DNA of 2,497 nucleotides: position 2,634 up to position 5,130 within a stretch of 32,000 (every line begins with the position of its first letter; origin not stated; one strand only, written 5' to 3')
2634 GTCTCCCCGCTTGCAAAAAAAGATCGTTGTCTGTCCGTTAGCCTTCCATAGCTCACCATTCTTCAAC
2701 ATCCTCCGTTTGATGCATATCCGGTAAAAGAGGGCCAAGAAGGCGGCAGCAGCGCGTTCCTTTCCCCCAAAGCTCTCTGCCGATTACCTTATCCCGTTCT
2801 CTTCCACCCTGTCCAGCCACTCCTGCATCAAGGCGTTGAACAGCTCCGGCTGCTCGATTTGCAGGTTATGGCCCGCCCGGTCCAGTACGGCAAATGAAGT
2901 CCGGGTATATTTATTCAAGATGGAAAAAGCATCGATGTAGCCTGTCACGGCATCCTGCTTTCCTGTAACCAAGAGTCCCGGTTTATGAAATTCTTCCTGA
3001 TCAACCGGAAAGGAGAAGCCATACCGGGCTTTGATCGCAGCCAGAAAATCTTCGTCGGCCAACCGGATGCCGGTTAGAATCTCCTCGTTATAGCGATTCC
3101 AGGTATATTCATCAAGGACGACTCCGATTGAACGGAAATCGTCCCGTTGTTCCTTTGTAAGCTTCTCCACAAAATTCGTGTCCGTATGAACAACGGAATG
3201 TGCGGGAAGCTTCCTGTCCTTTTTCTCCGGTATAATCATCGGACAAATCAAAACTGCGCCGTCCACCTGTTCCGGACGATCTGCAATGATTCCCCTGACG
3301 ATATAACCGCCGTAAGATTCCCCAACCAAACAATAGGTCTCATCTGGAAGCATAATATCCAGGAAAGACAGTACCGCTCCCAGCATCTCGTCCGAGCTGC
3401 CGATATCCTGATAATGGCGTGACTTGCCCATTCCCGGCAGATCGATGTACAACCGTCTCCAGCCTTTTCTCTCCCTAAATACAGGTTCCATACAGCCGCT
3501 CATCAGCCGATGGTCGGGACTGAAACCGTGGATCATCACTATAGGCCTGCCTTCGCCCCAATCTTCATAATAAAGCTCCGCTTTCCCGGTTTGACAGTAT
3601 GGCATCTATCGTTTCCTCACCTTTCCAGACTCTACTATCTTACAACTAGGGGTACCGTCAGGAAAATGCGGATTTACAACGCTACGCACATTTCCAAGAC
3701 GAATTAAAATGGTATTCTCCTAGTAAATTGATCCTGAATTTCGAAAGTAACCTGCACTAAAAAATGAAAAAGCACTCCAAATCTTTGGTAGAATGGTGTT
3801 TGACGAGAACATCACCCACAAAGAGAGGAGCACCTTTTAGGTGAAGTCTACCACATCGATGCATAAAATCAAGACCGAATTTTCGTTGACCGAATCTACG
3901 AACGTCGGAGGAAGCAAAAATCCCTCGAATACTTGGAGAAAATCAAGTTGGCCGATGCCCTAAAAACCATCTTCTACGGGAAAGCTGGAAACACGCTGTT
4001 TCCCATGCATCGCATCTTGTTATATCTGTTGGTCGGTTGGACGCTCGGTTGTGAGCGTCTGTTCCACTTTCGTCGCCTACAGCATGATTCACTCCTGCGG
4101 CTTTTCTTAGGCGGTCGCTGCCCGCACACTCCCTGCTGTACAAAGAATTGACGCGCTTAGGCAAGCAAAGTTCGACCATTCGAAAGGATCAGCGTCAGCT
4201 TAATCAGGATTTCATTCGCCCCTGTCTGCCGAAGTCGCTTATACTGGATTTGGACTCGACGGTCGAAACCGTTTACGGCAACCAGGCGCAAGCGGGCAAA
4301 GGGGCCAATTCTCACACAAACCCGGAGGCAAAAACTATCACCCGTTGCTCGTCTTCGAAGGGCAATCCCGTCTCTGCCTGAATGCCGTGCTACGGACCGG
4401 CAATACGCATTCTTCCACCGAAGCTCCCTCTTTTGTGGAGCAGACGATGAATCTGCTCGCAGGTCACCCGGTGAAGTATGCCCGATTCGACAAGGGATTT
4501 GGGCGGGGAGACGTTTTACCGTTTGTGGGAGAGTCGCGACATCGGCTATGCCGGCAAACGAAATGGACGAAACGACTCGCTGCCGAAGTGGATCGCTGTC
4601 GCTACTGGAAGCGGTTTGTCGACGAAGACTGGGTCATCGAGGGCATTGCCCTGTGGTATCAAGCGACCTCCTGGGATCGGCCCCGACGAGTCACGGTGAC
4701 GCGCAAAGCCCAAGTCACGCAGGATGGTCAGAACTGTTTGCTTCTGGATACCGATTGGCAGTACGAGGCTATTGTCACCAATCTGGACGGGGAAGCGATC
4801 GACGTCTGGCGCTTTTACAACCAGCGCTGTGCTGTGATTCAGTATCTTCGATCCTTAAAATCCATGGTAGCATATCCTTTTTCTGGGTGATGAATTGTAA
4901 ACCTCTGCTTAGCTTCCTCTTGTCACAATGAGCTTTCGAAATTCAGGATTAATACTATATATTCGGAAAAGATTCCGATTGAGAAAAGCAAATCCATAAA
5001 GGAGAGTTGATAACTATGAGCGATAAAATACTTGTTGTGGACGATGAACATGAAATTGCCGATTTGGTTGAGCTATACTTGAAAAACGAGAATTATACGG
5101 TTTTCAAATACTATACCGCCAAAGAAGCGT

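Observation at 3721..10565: Chromosomal vanA-type glycopeptide-resistance island with an unusual decayed architecture: IS relic, vanRS, vanW relic, vanHAX, racemase relic, no vanY or vanZ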

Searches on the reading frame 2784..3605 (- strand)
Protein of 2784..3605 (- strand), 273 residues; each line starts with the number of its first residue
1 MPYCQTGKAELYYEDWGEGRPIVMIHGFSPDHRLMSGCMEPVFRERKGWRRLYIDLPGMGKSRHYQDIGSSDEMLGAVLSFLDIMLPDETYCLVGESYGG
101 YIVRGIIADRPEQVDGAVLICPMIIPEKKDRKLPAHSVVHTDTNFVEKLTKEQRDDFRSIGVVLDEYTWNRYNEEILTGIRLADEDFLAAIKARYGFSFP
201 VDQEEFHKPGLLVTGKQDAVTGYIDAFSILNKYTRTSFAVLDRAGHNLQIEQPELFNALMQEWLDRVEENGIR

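Call 5: search_protein_families(library=ncbifam, proteins=[window:2784-3605:-])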
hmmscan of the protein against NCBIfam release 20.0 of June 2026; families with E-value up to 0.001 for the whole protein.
window:2784-3605:- (273 aa): 19 families
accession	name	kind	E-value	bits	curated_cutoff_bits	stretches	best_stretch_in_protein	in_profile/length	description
NF011457.0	PRK14875.1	equivalog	1.2e-18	67.3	307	1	5-264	116-369/372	acetoin dehydrogenase dihydrolipoyllysine-residue acetyltransferase subunit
NF051488.1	bifunc_PcaDC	exception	1.4e-16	60.6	390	1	46-267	36-253/375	bifunctional 3-oxoadipate enol-lactonase/4-carboxymuconolactone decarboxylase PcaDC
TIGR03695.1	menH_SHCHC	equivalog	9.9e-13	48.1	208.55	1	20-120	3-102/252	2-succinyl-6-hydroxy-2,4-cyclohexadiene-1-carboxylate synthase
NF052614.1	AB_fold_OlsI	equivalog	5e-12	45.9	385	1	79-265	79-256/272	ornithine lipid biosynthesis O-acyltransferase OlsI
NF045632.1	hydroxlase_HsaD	equivalog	1e-11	44.3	400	1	7-264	20-288/290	4,5:9,10-diseco-3-hydroxy-5,9,17-trioxoandrosta-1(10),2-diene-4-oate hydrolase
TIGR02427.1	protocat_pcaD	equivalog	2.3e-11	43.5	255.85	1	20-264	14-250/251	3-oxoadipate enol-lactonase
NF002938.0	PRK03592.1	equivalog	2.8e-10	40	241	1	5-134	16-140/298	haloalkane dehalogenase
NF008340.0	PRK11126.1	equivalog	2.2e-09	36.9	261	1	22-103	17-92/255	2-succinyl-6-hydroxy-2,4-cyclohexadiene-1-carboxylate synthase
NF058580.1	lipase_V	equivalog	3.1e-08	33.5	300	1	20-103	26-104/230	EstV family lipase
NF050089.1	i_nPHAscl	equivalog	6.6e-08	31.9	300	1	11-122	10-117/288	intracellular short-chain-length polyhydroxyalkanoate depolymerase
TIGR01738.1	bioH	equivalog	6.3e-07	29.3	206.95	1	19-121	3-97/245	pimeloyl-ACP methyl ester esterase BioH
TIGR01249.1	pro_imino_pep_1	equivalog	9.6e-07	28.2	259.75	1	10-127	16-133/307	prolyl aminopeptidase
NF002873.0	PRK03204.1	equivalog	9.9e-07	28.4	466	1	8-257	23-278/286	haloalkane dehalogenase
NF051487.1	bifunc_PcaCD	exception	1.9e-06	27.3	430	1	20-265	173-412/413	bifunctional 4-carboxymuconolactone decarboxylase/3-oxoadipate enol-lactonase PcaCD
TIGR03343.1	biphenyl_bphD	equivalog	1.9e-06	27.3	462.15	1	10-264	21-280/282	2-hydroxy-6-oxo-6-phenylhexa-2,4-dienoate hydrolase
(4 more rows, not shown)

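Call 38: find_encoding_contigs(protein=window:2784-3605:-, flank=10000, max_places=8)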
Protein window:2784-3605:- (273 aa): no gene with exactly this product is on record in the collection.

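Call 39: find_homologous_proteins(query=window:2784-3605:-, max_evalue=1e-30)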
Query window:2784-3605:- (273 aa): 3426 proteins with E <= 1e-30 among 4337 candidates; the best 120 are listed.
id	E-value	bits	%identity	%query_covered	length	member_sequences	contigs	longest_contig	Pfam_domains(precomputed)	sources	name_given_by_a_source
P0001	1.2e-172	591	94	99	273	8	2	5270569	PF12697.14,PF00561.27,PF12146.16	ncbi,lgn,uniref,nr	ncbi:alpha/beta fold hydrolase [Paenibacillus sabinae]|uniref:Alpha/beta hydrolase n=1 Tax=Paenibaci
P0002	4.9e-135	467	73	99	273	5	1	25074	PF12697.14,PF00561.27,PF12146.16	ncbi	ncbi:haloalkane dehalogenase [compost metagenome]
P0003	8.1e-127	440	70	99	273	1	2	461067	PF12697.14,PF00561.27,PF12146.16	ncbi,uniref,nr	ncbi:alpha/beta hydrolase [Paenibacillus sp. HN-1]|uniref:alpha/beta fold hydrolase n=1 Tax=Paenibac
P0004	1.3e-116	407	64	99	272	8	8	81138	PF12697.14,PF00561.27,PF12146.16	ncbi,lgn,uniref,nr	ncbi:alpha/beta hydrolase [Paenibacillus macerans]|uniref:alpha/beta fold hydrolase n=1 Tax=Paenibac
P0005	4.3e-116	405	60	99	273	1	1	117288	PF12697.14,PF00561.27,PF12146.16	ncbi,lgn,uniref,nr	ncbi:pimeloyl-ACP methyl ester carboxylesterase [Scopulibacillus darangshiensis]|uniref:Pimeloyl-ACP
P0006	5.1e-114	398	59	99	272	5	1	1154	PF12697.14,PF00561.27,PF12146.16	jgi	jgi:pimeloyl-ACP methyl ester carboxylesterase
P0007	1.8e-113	397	60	99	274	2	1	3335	PF12697.14,PF00561.27,PF12146.16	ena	-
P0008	4.0e-113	395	59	99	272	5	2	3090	PF12697.14,PF00561.27,PF12146.16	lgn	-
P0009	5.4e-113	395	61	99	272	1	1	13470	PF12697.14,PF00561.27,PF12146.16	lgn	-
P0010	1.1e-112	394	59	99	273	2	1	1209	PF12697.14,PF00561.27,PF12146.16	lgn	-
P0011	1.3e-112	394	60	99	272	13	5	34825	PF12697.14,PF00561.27,PF12146.16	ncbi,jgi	jgi:pimeloyl-ACP methyl ester carboxylesterase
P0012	5.4e-112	392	61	99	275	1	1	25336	PF12697.14,PF00561.27,PF12146.16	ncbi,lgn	-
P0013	5.8e-112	392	59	98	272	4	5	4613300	PF12697.14,PF00561.27,PF12146.16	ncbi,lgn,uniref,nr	ncbi:alpha/beta hydrolase [Peribacillus psychrosaccharolyticus]|uniref:Alpha/beta hydrolase n=1 Tax=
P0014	3.2e-111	389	59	99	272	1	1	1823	PF12697.14,PF00561.27,PF12146.16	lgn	-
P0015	3.5e-111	389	58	99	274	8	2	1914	PF12697.14,PF00561.27,PF12146.16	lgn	-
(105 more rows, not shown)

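Call 40: find_encoding_contigs(protein=P0001, flank=10000, max_places=4)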
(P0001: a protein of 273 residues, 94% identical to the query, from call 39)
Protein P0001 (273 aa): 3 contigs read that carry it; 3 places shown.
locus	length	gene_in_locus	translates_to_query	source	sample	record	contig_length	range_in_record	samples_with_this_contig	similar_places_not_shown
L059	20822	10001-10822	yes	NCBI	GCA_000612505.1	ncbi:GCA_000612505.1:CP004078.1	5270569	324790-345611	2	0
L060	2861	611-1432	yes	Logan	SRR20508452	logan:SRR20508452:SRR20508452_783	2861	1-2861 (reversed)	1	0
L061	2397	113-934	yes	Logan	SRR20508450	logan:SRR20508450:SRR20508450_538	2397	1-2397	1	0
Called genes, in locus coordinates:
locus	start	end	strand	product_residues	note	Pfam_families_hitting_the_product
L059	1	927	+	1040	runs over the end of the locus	PF00497:SBP_bac_3, PF13188:PAS_8 (faint), PF00989:PAS (weak), PF08447:PAS_3, PF13426:PAS_9 (weak), PF00990:GGDEF, PF00563:EAL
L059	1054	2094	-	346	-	PF00990:GGDEF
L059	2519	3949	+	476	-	PF00890:FAD_binding_2 (faint), PF01134:GIDA (faint), PF01266:DAO (faint), PF07992:Pyr_redox_2 (faint), PF21688:FAD-depend_C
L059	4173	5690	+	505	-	PF00015:MCPsignal, PF02743:dCache_1 (weak), PF22673:MCP-like_PDC_1 (weak)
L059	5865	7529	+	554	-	PF07694:5TM-5TMR_LYT, PF07155:ECF-ribofla_trS (weak), PF12822:ECF_trnsprt (faint), PF06580:His_kinase, PF02518:HATPase_c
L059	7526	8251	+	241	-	PF00072:Response_reg, PF04397:LytTR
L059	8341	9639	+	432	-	PF07690:MFS_1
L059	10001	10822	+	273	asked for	PF00561:Abhydrolase_1, PF12146:Hydrolase_4, PF12697:Abhydrolase_6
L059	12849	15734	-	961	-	PF00676:E1_dh, PF02779:Transket_pyr, PF16870:OxoGdeHyase_C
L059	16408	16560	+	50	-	PF08671:SinI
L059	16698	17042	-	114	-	PF13560:HTH_31, PF12844:HTH_19, PF01381:HTH_3, PF08671:SinI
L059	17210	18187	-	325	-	PF00248:Aldo_ket_red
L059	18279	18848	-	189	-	PF03551:PadR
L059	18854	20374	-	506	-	PF06609:TRI12, PF07690:MFS_1, PF00083:Sugar_tr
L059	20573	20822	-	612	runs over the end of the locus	PF00990:GGDEF, PF01966:HD, PF13487:HD_5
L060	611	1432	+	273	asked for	PF00561:Abhydrolase_1, PF12146:Hydrolase_4, PF12697:Abhydrolase_6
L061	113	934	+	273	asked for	PF00561:Abhydrolase_1, PF12146:Hydrolase_4, PF12697:Abhydrolase_6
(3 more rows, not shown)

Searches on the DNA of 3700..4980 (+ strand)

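Call 48: search_dna_similar(query=window:3700-4980:+, collection=plasmids, mode=distant, max_rows=12)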
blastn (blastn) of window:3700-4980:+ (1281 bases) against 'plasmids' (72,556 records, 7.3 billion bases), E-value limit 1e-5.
No match.

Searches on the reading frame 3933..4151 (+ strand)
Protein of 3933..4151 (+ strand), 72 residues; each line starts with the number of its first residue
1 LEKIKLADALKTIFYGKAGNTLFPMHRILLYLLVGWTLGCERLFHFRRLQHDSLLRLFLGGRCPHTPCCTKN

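Call 31: search_protein_families(library=pfam, proteins=[window:3933-4151:+], max_evalue=0.01)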
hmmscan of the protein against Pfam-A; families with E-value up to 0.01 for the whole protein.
window:3933-4151:+ (72 aa): 0 families

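Call 50: search_protein_families(library=ncbifam, proteins=[window:3933-4151:+], max_evalue=0.01)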
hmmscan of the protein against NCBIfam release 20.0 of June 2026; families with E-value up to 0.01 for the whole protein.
window:3933-4151:+ (72 aa): 1 family
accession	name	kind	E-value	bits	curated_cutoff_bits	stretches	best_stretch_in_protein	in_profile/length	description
NF033539.1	transpos_IS1380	equivalog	0.00024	19.8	180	1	2-62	23-84/419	IS1380 family transposase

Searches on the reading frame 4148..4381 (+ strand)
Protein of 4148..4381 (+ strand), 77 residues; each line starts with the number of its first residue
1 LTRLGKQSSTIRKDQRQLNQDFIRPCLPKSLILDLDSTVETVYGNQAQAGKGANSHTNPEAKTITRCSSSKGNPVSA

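Call 31: search_protein_families(library=pfam, proteins=[window:4148-4381:+], max_evalue=0.01)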
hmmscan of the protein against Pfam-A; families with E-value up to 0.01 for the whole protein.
window:4148-4381:+ (77 aa): 1 family
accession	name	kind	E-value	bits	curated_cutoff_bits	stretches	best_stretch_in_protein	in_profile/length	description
PF13701.12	DDE_Tnp_1_4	-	9.4e-05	21.3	34.7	1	12-49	119-158/435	Transposase DDE domain group 1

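Call 50: search_protein_families(library=ncbifam, proteins=[window:4148-4381:+], max_evalue=0.01)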
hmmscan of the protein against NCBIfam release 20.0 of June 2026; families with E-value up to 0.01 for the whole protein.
window:4148-4381:+ (77 aa): 1 family
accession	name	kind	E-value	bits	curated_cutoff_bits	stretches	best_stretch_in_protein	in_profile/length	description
NF033539.1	transpos_IS1380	equivalog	0.00085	18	180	1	11-49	105-149/419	IS1380 family transposase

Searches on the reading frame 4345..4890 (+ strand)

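Call 31: search_protein_families(library=pfam, proteins=[window:4345-4890:+], max_evalue=0.01)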
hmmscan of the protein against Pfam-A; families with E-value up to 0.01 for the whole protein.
window:4345-4890:+ (181 aa): 2 families
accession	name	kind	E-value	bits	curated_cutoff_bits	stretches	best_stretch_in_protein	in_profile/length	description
PF13701.12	DDE_Tnp_1_4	-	2e-12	46.5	34.7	1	2-174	173-342/435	Transposase DDE domain group 1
PF01609.27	DDE_Tnp_1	-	0.0011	19.2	23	1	2-164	40-163/200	Transposase DDE domain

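Call 50: search_protein_families(library=ncbifam, proteins=[window:4345-4890:+], max_evalue=0.01)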
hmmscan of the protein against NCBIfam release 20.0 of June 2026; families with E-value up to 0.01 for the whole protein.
window:4345-4890:+ (181 aa): 1 family
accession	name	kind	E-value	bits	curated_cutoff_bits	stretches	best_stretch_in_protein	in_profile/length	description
NF033539.1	transpos_IS1380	equivalog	8.6e-24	83.9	180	1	1-173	163-343/419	IS1380 family transposase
